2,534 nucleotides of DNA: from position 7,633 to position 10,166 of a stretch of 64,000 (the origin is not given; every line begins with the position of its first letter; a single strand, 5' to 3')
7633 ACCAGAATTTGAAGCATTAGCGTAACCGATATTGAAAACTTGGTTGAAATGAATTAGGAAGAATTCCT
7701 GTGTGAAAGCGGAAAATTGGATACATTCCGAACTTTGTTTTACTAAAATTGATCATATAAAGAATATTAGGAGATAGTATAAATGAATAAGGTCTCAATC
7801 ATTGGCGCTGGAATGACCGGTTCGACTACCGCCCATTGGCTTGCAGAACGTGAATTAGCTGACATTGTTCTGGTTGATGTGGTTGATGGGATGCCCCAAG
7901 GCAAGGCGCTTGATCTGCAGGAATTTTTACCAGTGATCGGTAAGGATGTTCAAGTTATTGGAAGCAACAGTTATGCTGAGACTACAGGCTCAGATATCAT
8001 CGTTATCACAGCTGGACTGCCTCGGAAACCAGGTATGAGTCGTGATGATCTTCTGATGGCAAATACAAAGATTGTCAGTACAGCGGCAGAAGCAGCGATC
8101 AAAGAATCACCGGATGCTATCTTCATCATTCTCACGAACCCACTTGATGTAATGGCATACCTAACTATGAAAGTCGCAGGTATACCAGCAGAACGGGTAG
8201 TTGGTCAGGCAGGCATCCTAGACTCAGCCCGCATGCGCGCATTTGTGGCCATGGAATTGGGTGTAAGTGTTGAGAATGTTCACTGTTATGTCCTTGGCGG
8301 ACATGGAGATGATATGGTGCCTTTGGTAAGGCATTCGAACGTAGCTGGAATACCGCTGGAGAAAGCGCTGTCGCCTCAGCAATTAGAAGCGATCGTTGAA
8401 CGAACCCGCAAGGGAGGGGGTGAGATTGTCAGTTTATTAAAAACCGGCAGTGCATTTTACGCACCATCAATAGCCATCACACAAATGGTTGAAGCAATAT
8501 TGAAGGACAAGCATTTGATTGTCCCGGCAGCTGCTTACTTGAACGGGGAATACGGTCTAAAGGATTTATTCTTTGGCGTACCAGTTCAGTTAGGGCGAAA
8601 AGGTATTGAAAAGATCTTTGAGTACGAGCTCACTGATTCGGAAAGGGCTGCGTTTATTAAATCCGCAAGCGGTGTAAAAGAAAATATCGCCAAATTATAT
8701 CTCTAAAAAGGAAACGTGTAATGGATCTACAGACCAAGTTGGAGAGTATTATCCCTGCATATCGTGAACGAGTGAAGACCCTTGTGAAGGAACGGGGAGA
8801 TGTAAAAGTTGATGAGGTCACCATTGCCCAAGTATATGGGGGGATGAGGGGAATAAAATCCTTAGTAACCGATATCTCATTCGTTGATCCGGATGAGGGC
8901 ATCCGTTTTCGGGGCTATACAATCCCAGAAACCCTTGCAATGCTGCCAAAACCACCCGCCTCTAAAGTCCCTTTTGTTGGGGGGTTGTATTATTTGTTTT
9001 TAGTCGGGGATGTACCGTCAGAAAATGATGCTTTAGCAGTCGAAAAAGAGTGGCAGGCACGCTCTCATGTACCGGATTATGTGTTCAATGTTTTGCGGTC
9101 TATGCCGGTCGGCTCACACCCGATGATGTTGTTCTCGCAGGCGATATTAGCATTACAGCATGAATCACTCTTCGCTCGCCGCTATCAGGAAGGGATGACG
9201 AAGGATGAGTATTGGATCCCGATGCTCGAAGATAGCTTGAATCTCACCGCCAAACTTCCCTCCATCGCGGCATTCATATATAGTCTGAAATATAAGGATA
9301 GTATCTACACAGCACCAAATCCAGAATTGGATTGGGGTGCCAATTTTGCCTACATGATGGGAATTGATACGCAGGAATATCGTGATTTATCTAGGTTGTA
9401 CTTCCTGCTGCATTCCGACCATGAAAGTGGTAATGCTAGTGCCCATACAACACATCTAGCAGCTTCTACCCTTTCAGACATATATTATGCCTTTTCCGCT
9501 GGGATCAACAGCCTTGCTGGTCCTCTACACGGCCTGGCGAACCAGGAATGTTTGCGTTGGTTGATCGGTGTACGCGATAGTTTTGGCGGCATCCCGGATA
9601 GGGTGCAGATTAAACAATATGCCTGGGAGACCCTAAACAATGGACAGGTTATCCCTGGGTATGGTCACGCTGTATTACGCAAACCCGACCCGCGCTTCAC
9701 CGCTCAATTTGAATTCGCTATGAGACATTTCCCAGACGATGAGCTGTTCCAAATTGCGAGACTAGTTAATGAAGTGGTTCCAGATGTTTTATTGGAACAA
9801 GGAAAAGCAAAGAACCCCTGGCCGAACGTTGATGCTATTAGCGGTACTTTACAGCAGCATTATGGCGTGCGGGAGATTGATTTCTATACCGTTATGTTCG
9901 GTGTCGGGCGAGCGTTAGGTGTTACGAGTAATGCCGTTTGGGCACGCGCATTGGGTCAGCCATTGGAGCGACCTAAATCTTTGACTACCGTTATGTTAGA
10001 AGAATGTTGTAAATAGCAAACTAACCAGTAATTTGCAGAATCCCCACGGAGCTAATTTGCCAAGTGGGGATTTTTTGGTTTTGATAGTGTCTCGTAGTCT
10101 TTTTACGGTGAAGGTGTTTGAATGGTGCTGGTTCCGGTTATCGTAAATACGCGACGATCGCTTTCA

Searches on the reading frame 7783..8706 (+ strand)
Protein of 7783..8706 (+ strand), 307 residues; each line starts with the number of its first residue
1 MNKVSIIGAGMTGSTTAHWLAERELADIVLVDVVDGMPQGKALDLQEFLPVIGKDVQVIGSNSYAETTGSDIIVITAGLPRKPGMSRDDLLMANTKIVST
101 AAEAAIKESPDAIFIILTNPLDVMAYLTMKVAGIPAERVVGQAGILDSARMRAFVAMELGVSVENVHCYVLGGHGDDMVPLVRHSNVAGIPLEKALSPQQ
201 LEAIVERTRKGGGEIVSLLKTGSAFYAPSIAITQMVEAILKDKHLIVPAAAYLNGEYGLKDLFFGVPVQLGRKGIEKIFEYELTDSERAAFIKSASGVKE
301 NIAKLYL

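Call 27: search_protein_families(library=pfam, proteins=[window:7783-8706:+], max_evalue=0.001)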
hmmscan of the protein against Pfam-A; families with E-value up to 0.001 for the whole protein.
window:7783-8706:+ (307 aa): 3 families
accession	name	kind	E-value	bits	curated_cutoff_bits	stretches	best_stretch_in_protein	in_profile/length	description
PF00056.29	Ldh_1_N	-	2.8e-39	134.8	27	1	3-141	2-141/141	lactate/malate dehydrogenase, NAD binding domain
PF02866.23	Ldh_1_C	-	1.3e-35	123.4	22.6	1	146-304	3-169/174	lactate/malate dehydrogenase, alpha/beta C-terminal domain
PF01266.30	DAO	-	0.00012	22.2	27.9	1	4-32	2-29/353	FAD dependent oxidoreductase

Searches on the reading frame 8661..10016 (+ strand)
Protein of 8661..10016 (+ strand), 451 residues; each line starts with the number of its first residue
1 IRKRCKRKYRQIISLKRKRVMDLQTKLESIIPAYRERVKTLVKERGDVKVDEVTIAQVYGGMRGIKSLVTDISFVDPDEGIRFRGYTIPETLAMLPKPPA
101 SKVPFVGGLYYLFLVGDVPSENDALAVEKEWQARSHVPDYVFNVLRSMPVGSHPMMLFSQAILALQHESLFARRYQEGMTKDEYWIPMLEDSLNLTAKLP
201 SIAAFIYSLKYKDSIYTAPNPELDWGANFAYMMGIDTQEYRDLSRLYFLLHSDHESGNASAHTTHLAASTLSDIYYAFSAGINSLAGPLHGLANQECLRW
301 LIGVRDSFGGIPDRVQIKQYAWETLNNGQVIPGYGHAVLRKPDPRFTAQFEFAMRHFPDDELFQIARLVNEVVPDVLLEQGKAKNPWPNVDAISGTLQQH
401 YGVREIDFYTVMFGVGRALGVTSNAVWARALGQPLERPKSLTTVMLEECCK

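Call 27: search_protein_families(library=pfam, proteins=[window:8661-10016:+], max_evalue=0.001)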
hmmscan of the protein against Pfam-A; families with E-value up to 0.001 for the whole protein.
window:8661-10016:+ (451 aa): 1 family
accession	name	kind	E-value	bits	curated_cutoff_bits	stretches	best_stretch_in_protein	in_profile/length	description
PF00285.26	Citrate_synt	-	3e-91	306.5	27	1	61-439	1-357/357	Citrate synthase, C-terminal domain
